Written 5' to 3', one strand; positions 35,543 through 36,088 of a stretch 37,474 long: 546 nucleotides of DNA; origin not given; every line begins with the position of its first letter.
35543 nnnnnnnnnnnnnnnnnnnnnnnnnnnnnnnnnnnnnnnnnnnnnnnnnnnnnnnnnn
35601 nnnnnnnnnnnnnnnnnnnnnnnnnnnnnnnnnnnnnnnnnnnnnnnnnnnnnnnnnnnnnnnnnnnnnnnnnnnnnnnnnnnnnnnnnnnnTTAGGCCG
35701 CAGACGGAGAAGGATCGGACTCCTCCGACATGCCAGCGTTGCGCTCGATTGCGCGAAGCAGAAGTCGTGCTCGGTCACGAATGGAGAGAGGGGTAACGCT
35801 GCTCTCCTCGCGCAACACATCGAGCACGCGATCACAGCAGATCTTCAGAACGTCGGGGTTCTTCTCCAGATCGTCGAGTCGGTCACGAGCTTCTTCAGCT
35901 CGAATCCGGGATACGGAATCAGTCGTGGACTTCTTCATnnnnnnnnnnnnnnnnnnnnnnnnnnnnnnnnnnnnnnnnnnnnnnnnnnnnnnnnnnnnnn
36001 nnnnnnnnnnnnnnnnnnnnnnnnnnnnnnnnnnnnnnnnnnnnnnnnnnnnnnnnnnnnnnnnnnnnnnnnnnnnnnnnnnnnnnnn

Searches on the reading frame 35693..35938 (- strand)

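Call 68: search_protein_families(library=pfam, proteins=[window:35693-35938:-], max_evalue=1)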
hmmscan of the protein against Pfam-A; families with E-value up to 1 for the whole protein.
window:35693-35938:- (81 aa): 1 family
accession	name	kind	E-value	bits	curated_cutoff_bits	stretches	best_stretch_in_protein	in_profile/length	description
PF00616.24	RasGAP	-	0.23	11.8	28.3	1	8-68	89-149/207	GTPase-activator protein for Ras-like GTPase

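Call 69: search_protein_families(library=ncbifam, proteins=[window:35693-35938:-], max_evalue=1)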
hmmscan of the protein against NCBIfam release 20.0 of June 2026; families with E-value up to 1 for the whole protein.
window:35693-35938:- (81 aa): 0 families
